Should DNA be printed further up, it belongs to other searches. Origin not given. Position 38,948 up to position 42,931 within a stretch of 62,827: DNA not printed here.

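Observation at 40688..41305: Complete histidine-phosphatase (PGAM-like) domain inserted inside the catalytic core of isoleucyl-tRNA synthetase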

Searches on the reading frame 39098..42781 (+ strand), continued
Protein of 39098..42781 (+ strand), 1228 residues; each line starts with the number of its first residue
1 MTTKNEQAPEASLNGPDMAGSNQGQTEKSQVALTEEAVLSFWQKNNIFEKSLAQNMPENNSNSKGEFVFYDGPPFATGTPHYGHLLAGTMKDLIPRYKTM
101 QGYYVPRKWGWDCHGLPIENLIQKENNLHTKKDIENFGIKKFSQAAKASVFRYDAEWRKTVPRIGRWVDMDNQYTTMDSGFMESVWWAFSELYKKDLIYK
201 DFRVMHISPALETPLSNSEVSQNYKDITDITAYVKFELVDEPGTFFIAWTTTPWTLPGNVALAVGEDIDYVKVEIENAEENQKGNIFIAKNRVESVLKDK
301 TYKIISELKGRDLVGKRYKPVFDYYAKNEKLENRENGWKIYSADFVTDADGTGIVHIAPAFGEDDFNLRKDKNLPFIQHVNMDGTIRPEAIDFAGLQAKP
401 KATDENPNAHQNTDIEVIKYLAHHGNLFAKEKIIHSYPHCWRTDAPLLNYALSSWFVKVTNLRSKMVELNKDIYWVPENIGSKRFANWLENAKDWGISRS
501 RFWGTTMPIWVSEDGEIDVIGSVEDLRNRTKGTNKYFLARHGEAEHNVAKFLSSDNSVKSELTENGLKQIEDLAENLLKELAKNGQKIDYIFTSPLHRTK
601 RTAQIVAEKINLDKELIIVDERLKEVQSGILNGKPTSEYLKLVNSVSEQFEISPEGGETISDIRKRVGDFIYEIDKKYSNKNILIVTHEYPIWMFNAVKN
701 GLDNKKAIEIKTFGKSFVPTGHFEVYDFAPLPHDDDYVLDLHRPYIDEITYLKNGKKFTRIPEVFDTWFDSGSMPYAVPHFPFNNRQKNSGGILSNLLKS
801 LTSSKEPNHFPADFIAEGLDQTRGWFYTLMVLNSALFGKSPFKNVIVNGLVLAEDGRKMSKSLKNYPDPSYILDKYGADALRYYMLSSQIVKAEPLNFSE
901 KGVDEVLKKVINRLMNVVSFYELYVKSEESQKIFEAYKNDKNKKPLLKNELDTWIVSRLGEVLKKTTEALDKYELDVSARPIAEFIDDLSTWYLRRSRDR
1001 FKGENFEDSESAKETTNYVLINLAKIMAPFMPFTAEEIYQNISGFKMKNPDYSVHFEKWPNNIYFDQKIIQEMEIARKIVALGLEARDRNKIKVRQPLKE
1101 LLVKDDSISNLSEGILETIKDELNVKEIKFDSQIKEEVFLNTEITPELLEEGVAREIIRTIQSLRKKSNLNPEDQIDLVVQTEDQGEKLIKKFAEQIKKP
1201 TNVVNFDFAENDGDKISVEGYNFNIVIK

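Call 55: fold_search(model_id=the predicted structure, library=pdb)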
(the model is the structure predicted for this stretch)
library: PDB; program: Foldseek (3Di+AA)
matches with E <= 10: 838; with E <= 0.001: 455
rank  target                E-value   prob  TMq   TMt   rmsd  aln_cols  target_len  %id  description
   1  8c9d                  7.0e-82  1.00  0.70  0.81   5.4      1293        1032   29  Priestia megaterium W130Q mutant of type 2 isoleucyl-tRNA synthetase complexed with an isoleucyl-adenylate analogue (released 2023-08-16)
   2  8c8v                  1.3e-81  1.00  0.70  0.80   5.5      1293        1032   29  Priestia megaterium mupirocin-resistant isoleucyl-tRNA synthetase 2 with a fully-resolved C-terminal tRNA-binding domain (released 2023-08-16)
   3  8c8w                  1.6e-81  1.00  0.70  0.80   5.4      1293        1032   29  Priestia megaterium mupirocin hyper-resistant HIGH motif mutant of type 2 isoleucyl-tRNA synthetase complexed with an is (released 2023-08-16)
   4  8z1p_A                1.3e-80  1.00  0.69  0.77   6.3      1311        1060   30  Crystal structure of Saccharomyces cerevisiae isoleucyl-tRNA synthetase in complex with a mimic tRNA(Met) and isoleuci (released 2024-12-18)
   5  8wnd_A                1.7e-80  1.00  0.72  0.81   5.0      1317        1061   30  Crystal structure of Saccharomyces cerevisiae isoleucyl-tRNA synthetase in complex with tRNA(Ile) and isoleucine (released 2024-10-09)
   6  8c8u                  3.1e-80  1.00  0.67  0.77   6.3      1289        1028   30  Priestia megaterium mupirocin-resistant isoleucyl-tRNA synthetase 2 complexed with mupirocin (released 2023-08-23)
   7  7d5c                  8.9e-79  1.00  0.66  0.85   5.0      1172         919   32  IleRS in complex with a tRNA site inhibitor (released 2021-02-24)
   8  9wqt                  1.3e-77  1.00  0.66  0.85   4.9      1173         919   32  Crystal structure of Saccharomyces cerevisiae isoleucyl-tRNA synthetase in complex with reveromycin A and isoleucine (released 2026-04-08)
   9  9wqs                  2.8e-75  1.00  0.65  0.85   5.2      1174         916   32  Crystal structure of Saccharomyces cerevisiae isoleucyl-tRNA synthetase in complex with reveromycin A and isoleucine (released 2026-04-08)
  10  8wnd_B                1.4e-73  1.00  0.70  0.88   4.6      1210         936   32  Crystal structure of Saccharomyces cerevisiae isoleucyl-tRNA synthetase in complex with tRNA(Ile) and isoleucine (released 2024-10-09)
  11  6ldk                  1.3e-69  1.00  0.58  0.84   5.3      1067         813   34  Isoleucyl-tRNA synthetase from Candida albicans complexed with a isoleucyl-adenylate (released 2020-11-04)
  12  1ile                  1.9e-63  1.00  0.62  0.90   3.9      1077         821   30  ISOLEUCYL-TRNA SYNTHETASE (released 1999-04-13)
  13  8c9e                  9.1e-53  1.00  0.60  0.77   9.2      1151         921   22  Priestia megaterium mupirocin-sensitive isoleucyl-tRNA synthetase 1 complexed with an isoleucyl-adenylate analogue (released 2023-08-16)
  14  8c9f                  2.3e-52  1.00  0.61  0.78   7.9      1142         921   21  Priestia megaterium inactive HIGH motif mutant of type1 isoleucyl-tRNA synthetase complexed with an isoleucyl-adenylate  (released 2023-08-16)
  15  1qu3_A                1.0e-46  1.00  0.55  0.73   9.2      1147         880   21  INSIGHTS INTO EDITING FROM AN ILE-TRNA SYNTHETASE STRUCTURE WITH TRNA(ILE) AND MUPIROCIN (released 1999-08-31)
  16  1qu2_A                1.3e-46  1.00  0.55  0.70  10.1      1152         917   21  INSIGHTS INTO EDITING FROM AN ILE-TRNA SYNTHETASE STRUCTURE WITH TRNA(ILE) AND MUPIROCIN (released 1999-08-31)
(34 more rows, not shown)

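Call 79: list_cluster_members(proteins=[window:39098-42781:+, P0020, P0047])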
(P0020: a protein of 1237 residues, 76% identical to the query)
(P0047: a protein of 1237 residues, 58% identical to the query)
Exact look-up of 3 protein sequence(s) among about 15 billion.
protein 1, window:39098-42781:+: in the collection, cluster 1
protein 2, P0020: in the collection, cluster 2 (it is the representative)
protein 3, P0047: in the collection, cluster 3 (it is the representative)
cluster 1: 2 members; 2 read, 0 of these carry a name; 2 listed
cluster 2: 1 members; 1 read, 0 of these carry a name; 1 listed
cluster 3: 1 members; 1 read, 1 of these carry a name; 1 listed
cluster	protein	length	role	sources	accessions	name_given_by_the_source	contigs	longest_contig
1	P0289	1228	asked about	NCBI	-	-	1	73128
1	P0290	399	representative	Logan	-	-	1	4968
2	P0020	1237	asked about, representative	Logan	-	-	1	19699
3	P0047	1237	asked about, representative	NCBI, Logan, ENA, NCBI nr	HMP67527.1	MAG TPA: class I tRNA ligase family protein [Candidatus Paceibacterota bacterium] | class I tRNA ligase family protein [Candidatus Paceibacterota bacterium]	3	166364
